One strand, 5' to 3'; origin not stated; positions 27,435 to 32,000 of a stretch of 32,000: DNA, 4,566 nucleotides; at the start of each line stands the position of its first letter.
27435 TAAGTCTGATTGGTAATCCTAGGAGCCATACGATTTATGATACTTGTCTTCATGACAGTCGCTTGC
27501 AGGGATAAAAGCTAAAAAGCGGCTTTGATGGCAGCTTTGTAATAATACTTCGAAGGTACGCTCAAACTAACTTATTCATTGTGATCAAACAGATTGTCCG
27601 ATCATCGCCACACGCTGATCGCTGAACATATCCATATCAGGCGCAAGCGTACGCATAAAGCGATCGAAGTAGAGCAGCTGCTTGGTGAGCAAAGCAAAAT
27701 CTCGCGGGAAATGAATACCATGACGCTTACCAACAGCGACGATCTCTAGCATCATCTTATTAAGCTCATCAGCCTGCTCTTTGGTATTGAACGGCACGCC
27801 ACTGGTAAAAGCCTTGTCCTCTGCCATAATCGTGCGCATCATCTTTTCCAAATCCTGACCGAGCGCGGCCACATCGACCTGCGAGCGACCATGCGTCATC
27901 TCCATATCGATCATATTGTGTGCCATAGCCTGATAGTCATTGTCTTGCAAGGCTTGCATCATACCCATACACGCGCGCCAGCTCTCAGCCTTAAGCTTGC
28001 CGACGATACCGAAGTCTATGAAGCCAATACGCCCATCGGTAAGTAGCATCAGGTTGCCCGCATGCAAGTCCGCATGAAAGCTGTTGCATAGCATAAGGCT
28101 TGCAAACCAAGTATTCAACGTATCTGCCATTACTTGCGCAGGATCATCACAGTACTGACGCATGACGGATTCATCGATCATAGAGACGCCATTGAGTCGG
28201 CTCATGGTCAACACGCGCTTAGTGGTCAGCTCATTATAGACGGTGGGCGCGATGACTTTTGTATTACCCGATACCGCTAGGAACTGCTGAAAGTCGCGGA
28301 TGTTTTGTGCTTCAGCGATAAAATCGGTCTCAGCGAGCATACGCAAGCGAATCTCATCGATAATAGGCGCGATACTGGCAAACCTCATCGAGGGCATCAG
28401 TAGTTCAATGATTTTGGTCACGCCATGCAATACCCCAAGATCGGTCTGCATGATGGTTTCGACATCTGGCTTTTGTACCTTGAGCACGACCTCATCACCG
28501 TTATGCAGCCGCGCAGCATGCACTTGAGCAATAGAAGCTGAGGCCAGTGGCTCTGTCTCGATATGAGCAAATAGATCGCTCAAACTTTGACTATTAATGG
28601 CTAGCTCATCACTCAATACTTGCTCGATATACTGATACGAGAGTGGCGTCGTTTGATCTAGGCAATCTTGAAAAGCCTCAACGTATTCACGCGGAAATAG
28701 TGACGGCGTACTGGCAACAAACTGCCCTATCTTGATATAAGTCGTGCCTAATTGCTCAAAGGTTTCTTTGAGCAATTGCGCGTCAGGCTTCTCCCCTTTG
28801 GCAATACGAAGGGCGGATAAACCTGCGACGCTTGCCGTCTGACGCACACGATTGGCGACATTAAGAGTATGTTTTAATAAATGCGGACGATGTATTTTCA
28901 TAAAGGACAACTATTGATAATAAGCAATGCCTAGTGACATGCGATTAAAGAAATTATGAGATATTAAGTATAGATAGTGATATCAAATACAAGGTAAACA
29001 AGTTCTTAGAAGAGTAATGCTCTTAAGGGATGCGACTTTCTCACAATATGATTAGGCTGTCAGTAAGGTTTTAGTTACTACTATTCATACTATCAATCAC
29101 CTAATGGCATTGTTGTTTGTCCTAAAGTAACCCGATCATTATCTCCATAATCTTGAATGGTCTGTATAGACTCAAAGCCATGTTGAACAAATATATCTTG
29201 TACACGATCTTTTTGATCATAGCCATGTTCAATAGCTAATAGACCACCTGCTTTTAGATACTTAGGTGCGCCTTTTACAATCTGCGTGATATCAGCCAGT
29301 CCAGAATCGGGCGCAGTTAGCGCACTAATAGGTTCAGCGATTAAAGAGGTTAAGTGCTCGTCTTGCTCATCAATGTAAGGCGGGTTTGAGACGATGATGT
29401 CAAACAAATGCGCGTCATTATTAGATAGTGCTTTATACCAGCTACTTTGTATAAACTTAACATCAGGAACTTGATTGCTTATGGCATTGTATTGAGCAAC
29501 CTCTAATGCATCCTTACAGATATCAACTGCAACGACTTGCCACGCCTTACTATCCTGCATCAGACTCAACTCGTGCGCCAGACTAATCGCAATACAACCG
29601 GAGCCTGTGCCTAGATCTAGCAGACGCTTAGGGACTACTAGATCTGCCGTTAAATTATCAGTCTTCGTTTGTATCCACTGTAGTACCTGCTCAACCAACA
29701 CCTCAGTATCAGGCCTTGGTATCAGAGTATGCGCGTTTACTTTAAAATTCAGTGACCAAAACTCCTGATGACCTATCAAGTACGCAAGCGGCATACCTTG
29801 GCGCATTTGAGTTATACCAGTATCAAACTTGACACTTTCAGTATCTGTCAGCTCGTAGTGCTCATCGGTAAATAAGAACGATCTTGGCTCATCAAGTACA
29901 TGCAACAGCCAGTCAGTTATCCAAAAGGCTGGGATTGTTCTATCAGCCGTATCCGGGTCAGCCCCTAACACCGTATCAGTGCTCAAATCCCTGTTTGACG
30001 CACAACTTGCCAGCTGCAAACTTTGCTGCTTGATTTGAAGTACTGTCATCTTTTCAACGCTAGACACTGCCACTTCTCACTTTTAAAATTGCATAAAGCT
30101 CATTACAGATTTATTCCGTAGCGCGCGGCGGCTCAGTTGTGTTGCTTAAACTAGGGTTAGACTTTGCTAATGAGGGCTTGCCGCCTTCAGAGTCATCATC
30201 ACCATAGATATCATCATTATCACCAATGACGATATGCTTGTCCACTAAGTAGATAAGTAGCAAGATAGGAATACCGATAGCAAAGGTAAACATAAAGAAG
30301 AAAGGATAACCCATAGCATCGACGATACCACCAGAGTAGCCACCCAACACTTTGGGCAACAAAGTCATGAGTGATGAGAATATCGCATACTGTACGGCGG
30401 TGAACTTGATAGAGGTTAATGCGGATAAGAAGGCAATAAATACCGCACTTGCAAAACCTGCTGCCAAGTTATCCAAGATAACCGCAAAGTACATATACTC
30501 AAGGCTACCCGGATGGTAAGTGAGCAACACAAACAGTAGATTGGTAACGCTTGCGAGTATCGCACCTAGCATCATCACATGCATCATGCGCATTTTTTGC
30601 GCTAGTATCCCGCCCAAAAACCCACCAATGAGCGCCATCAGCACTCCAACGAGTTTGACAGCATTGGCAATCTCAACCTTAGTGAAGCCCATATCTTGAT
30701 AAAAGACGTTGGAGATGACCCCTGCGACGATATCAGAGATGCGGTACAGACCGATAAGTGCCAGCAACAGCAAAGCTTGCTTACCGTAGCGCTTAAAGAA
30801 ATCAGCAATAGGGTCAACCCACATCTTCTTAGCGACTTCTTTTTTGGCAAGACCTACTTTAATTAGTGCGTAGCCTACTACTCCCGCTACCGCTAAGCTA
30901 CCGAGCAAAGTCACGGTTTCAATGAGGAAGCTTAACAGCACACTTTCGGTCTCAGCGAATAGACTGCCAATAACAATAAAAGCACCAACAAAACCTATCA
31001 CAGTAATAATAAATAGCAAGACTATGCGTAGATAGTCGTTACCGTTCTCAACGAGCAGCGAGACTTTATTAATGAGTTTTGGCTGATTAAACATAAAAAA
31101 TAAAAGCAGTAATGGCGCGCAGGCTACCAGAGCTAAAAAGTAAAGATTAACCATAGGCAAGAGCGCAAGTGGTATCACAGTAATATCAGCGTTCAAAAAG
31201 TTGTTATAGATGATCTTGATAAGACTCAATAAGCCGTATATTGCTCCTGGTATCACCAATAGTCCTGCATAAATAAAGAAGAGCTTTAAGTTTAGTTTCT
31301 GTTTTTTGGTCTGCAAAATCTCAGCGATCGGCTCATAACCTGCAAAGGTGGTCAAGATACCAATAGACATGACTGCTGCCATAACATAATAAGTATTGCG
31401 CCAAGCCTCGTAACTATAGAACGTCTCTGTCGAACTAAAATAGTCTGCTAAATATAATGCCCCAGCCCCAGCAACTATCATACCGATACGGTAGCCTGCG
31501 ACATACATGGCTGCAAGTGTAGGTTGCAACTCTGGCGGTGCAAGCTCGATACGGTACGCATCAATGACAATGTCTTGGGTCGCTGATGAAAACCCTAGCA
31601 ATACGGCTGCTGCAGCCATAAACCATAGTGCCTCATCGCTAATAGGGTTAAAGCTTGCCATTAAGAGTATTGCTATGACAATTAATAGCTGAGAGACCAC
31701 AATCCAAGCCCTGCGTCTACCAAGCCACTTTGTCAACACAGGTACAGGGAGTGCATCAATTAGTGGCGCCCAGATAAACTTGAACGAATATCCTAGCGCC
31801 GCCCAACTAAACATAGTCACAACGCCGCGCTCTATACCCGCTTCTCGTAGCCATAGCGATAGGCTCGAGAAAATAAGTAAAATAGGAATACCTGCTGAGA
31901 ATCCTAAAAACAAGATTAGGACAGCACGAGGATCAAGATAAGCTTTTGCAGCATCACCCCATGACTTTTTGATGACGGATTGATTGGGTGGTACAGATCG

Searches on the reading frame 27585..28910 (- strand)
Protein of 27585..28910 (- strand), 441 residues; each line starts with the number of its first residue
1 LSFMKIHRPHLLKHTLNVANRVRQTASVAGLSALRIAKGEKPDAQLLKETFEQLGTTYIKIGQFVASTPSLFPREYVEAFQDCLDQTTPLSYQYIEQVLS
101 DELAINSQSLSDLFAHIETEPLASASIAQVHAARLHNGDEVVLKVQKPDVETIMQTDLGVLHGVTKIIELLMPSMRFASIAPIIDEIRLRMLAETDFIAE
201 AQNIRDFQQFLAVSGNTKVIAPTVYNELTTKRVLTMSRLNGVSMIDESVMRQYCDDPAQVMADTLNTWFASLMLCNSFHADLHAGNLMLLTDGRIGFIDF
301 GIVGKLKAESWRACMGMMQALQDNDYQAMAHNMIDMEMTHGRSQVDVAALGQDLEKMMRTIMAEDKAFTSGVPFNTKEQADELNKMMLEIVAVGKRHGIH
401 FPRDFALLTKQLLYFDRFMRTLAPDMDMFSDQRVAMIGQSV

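Call 18: search_protein_families(library=ncbifam, proteins=[window:27585-28910:-], max_evalue=1e-10)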
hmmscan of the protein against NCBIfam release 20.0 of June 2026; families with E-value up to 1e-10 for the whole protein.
window:27585-28910:- (441 aa): 3 families
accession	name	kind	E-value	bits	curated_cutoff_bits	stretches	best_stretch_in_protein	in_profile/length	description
TIGR01982.1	UbiB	equivalog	8.3e-78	261.9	487.55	1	32-430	38-416/436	2-polyprenylphenol 6-hydroxylase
NF003404.0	PRK04750.1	equivalog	4.2e-54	184.1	667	1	31-430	39-424/529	ubiquinone biosynthesis regulatory protein kinase UbiB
NF050082.1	ATPase_MABP1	exception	1.3e-31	109.9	800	1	50-365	56-364/435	macrolide-binding ATPase MABP-1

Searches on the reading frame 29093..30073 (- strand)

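Call 18: search_protein_families(library=ncbifam, proteins=[window:29093-30073:-], max_evalue=1e-10)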
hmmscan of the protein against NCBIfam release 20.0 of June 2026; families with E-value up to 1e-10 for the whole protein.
window:29093-30073:- (326 aa): 8 families
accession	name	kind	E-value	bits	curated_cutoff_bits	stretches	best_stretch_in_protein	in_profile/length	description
TIGR03534.1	RF_mod_PrmC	equivalog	6e-80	268.3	199.1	1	56-316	6-252/253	peptide chain release factor N(5)-glutamine methyltransferase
TIGR00536.1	hemK_fam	subfamily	5.5e-71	239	115.5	1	56-320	31-282/286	HemK family protein methyltransferase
NF002421.0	PRK01544.1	equivalog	1e-45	156.5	567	1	56-316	32-302/524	bifunctional peptide chain release factor N(5)-glutamine methyltransferase PrmC/tRNA (guanosine(46)-N7)-methyltransferase TrmB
TIGR03533.1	L3_gln_methyl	equivalog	1.2e-38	133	229.7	1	72-299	53-266/284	50S ribosomal protein L3 N(5)-glutamine methyltransferase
TIGR03704.1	PrmC_rel_meth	equivalog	4e-19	69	248.8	1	86-305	33-238/251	putative protein N(5)-glutamine methyltransferase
NF011529.0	PRK14968.1-3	equivalog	6.3e-19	68.2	162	1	109-305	9-179/198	putative methyltransferase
NF011530.0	PRK14968.1-4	equivalog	4.4e-11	42.5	243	1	149-305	41-180/202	putative methyltransferase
TIGR00537.1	hemK_rel_arch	hypoth_equivalog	9.4e-11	41.7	87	0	146-301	18-159/179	HemK2/MTQ2 family protein methyltransferase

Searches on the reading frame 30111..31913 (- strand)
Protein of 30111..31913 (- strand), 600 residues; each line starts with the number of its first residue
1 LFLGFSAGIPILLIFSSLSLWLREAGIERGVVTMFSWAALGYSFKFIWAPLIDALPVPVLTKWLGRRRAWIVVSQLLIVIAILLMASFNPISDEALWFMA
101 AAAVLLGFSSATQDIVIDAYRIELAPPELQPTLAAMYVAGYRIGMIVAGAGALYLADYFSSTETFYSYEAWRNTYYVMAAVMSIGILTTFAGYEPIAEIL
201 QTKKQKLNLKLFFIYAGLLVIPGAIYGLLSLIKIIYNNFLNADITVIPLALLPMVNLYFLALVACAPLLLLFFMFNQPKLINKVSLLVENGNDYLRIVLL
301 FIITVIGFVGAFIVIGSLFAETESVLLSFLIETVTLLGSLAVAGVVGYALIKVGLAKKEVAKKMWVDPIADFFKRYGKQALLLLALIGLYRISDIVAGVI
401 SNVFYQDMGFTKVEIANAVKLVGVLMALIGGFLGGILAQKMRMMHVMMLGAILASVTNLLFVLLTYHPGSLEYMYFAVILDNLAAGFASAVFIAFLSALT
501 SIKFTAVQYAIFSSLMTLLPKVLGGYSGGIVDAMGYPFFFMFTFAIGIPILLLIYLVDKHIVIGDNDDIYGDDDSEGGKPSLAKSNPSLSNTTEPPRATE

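Call 18: search_protein_families(library=ncbifam, proteins=[window:30111-31913:-], max_evalue=1e-10)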
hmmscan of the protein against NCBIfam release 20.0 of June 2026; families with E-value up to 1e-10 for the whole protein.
window:30111-31913:- (600 aa): 4 families
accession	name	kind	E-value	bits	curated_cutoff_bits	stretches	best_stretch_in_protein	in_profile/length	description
TIGR00901.2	2A0125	subfamily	1.2e-152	508.4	350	1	1-556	10-416/417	AmpG family muropeptide MFS transporter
NF008238.0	PRK11010.1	equivalog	1.1e-68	232.3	756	2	2-203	19-205/492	muropeptide MFS transporter AmpG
NF008867.0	PRK11902.1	equivalog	2.7e-65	221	656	2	2-197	20-200/419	muropeptide transporter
TIGR02718.1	sider_RhtX_FptX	subfamily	1.7e-25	89.8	356.15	1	4-166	10-167/390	RhtX/FptX family siderophore transporter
